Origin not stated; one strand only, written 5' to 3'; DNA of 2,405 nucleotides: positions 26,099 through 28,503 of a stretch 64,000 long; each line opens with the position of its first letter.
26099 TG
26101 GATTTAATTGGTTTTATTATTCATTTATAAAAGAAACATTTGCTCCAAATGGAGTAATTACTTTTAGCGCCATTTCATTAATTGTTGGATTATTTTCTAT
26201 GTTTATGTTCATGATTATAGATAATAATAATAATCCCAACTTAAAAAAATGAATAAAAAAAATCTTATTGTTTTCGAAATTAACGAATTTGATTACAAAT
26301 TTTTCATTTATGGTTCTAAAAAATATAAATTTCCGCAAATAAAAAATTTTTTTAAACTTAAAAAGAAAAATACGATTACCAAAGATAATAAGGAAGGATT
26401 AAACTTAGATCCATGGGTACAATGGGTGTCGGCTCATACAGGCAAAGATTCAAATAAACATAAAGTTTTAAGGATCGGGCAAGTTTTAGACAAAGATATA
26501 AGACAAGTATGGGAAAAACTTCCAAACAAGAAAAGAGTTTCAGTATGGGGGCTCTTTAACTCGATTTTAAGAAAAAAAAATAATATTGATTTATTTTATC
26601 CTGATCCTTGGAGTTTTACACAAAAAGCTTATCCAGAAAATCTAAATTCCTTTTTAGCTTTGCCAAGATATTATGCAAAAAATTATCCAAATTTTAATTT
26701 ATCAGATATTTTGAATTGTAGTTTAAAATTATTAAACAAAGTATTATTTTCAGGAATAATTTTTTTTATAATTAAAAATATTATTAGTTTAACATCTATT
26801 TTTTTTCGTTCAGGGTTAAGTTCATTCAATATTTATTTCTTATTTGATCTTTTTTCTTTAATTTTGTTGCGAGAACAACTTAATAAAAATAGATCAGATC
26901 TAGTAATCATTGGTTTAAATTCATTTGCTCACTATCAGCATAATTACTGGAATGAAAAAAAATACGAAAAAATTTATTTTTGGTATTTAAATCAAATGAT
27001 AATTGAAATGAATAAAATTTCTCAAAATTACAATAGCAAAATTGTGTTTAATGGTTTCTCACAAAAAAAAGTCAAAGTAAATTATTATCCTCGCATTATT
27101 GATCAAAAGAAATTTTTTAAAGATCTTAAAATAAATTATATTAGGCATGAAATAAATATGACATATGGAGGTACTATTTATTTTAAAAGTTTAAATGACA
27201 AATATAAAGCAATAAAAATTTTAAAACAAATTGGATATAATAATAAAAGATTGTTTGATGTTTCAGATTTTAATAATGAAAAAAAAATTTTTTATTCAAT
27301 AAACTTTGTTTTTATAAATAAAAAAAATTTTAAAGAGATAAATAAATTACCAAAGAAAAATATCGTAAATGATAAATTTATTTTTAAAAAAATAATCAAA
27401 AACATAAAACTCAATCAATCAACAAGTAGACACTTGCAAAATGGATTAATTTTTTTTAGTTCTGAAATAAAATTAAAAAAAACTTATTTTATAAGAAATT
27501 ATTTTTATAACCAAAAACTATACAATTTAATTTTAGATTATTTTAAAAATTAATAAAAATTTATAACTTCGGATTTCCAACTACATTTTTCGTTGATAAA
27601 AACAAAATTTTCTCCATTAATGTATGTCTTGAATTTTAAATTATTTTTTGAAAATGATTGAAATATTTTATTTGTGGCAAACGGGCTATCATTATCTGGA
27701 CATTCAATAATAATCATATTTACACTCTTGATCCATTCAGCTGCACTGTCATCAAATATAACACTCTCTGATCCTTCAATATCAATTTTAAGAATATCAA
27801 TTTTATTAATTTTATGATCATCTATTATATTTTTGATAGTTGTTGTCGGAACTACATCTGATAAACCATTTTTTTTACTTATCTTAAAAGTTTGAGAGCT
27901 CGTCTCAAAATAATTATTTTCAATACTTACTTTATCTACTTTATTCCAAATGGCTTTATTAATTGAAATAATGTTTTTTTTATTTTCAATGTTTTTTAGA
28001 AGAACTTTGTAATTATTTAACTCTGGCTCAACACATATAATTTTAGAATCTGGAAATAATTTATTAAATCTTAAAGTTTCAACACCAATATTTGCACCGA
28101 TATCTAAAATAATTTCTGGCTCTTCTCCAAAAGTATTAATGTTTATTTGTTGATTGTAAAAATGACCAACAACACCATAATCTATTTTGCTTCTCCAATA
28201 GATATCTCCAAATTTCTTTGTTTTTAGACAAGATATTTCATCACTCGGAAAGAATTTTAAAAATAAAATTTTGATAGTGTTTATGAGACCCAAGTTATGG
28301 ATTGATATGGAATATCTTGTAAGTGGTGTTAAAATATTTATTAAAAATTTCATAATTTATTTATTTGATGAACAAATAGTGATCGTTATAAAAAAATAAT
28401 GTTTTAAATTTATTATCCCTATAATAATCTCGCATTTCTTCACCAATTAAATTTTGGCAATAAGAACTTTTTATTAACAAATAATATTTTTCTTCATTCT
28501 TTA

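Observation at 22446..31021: Candidate lipid-linked amino-sugar decoration system (GT2 + PIG-L + GT-C + AlkP + ATP-grasp + 2 FkbM + SDR)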

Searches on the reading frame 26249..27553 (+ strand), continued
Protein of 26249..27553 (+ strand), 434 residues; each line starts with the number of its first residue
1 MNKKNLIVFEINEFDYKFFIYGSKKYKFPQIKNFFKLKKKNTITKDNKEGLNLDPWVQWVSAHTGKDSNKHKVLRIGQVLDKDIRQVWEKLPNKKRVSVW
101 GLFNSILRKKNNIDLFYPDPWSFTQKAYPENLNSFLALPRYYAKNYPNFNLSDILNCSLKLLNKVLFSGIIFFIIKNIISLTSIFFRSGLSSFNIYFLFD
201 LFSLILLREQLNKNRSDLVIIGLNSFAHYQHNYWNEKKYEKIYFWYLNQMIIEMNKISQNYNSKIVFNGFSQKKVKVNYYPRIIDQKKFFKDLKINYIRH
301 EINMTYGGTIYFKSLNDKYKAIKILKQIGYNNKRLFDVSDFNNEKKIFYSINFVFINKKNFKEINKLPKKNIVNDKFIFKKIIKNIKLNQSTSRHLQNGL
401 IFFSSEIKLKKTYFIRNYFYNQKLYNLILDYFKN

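Call 88: search_protein_families(library=pfam, proteins=[P0258, P0277, P0309, P0360, P0333, P0380], max_evalue=0.01)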
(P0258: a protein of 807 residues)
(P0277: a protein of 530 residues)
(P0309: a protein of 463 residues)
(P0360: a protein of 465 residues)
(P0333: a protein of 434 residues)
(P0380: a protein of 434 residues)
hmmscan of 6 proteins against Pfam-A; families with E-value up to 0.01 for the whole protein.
P0258 (807 aa): 2 families
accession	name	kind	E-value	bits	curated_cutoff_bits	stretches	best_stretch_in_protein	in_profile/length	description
PF00535.33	Glycos_transf_2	-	4.9e-18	66.1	23.3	1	12-141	2-129/168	Glycosyl transferase family 2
PF04138.20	GtrA_DPMS_TM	-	1.5e-08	35.3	26.1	1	232-345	1-117/117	GtrA/DPMS, transmembrane domain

P0277 (530 aa): 1 family
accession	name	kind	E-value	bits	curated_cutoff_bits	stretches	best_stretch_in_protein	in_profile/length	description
PF01627.28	Hpt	-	2.2e-06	28.3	24.6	1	440-515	11-78/84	Hpt domain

P0309 (463 aa): 0 families

P0360 (465 aa): 1 family
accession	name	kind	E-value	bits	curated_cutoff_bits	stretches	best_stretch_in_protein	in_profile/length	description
PF01663.27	Phosphodiest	-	1.6e-06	28.4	23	1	15-285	11-217/342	Type I phosphodiesterase / nucleotide pyrophosphatase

P0333 (434 aa): 0 families

P0380 (434 aa): 0 families

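Call 95: search_protein_families(library=pfam, alignment_id=A4, max_evalue=1)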
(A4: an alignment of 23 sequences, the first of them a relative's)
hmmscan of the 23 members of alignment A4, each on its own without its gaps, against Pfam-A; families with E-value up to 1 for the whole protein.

A. member 1, L012:5574-6761:+ (396 aa): 0 families

B. families by the number of members that match (of 23 scanned): 1 family
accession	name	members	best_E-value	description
PF13231.12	PMT_2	2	0.015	Dolichyl-phosphate-mannose-protein mannosyltransferase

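Call 96: find_related_loci(query=A2, collection=viral_contigs, flank=6000)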
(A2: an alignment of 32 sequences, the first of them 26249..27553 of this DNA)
Query A2 (434 aa) in viral_contigs; peptide patterns used: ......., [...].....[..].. (x = any residue, [..] = any of these).
41 stretches matched a pattern, but none encodes a relative of the query by tblastn (E <= 1e-3).

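Call 101: find_encoding_contigs(protein=P0110, flank=8000, max_places=1)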
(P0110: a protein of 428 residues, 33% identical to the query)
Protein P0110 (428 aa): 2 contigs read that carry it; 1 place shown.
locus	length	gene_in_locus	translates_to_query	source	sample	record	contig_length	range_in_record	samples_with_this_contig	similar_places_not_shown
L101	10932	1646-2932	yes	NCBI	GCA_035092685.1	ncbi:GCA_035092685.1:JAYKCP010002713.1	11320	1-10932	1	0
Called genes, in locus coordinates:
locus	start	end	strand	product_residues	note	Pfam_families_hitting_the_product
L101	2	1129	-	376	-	?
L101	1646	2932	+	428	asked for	-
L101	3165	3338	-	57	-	-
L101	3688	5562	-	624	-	PF26626:DUF8201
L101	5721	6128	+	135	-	PF04138:GtrA_DPMS_TM (weak)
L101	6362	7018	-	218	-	PF01648:ACPS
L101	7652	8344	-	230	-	PF03567:Sulfotransfer_2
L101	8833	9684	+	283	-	PF00535:Glycos_transf_2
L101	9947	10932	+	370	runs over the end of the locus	PF00155:Aminotran_1_2, PF01041:DegT_DnrJ_EryC1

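Call 102: find_encoding_contigs(protein=P0108, flank=8000, max_places=1)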
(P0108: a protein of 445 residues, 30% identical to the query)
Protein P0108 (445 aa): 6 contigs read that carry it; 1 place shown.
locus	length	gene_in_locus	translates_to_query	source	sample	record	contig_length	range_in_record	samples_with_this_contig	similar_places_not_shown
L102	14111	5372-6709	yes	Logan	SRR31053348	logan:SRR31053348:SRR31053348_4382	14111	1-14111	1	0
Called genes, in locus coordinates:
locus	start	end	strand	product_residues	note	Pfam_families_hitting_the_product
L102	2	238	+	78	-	?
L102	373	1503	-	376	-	PF13439:Glyco_transf_4, PF20706:GT4-conflict, PF00534:Glycos_transf_1, PF13692:Glyco_trans_1_4, PF13524:Glyco_trans_1_2 (weak)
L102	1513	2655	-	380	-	PF13439:Glyco_transf_4, PF13579:Glyco_trans_4_4, PF00534:Glycos_transf_1, PF13692:Glyco_trans_1_4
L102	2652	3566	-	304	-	PF01073:3Beta_HSD (weak), PF01370:Epimerase, PF04321:RmlD_sub_bind, PF16363:GDP_Man_Dehyd, PF07993:NAD_binding_4 (weak)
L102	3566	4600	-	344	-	PF01370:Epimerase, PF04321:RmlD_sub_bind, PF16363:GDP_Man_Dehyd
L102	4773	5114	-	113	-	-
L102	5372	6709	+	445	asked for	-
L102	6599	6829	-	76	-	-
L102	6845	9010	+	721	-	PF01757:Acyl_transf_3, PF19040:SGNH, PF17820:PDZ_6 (weak)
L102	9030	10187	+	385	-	PF01757:Acyl_transf_3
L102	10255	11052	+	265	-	PF01061:ABC2_membrane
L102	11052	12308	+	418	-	PF00005:ABC_tran, PF14524:Wzt_C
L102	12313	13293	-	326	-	PF00535:Glycos_transf_2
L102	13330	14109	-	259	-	?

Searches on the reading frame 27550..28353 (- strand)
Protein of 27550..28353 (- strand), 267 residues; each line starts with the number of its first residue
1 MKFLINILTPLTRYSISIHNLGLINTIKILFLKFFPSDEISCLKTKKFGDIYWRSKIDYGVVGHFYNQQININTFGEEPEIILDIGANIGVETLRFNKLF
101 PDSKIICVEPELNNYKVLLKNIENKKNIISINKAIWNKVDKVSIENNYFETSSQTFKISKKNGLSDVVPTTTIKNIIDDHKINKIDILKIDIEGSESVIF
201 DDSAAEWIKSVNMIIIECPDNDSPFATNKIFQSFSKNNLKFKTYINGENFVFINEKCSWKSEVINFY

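Call 3: search_protein_families(library=pfam, proteins=[window:27550-28353:-], max_evalue=0.01)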
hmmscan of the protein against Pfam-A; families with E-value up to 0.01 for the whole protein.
window:27550-28353:- (267 aa): 2 families
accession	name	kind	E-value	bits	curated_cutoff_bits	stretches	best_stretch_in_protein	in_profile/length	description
PF05050.19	Methyltransf_21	-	1.2e-14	55.3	22.7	1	84-220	1-150/173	Methyltransferase FkbM domain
PF13383.12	Methyltransf_22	-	0.0003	20.9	22.4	1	172-246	161-239/252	Methyltransferase domain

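Call 5: search_protein_families(library=ncbifam, proteins=[window:27550-28353:-], max_evalue=0.1)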
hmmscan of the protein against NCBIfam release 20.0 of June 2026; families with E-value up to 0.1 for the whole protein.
window:27550-28353:- (267 aa): 3 families
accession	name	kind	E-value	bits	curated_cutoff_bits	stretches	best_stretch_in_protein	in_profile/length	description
TIGR01444.1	fkbM_fam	subfamily_domain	1.8e-26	93.3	37.7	1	82-218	2-142/143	FkbM family methyltransferase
TIGR02469.1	CbiT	equivalog_domain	0.0057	16.9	78.3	1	80-125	21-66/124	precorrin-6Y C5,15-methyltransferase (decarboxylating) subunit CbiT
TIGR01281.1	DPOR_bchL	equivalog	0.029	13.8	345.15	1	168-247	99-176/268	ferredoxin:protochlorophyllide reductase (ATP-dependent) iron-sulfur ATP-binding protein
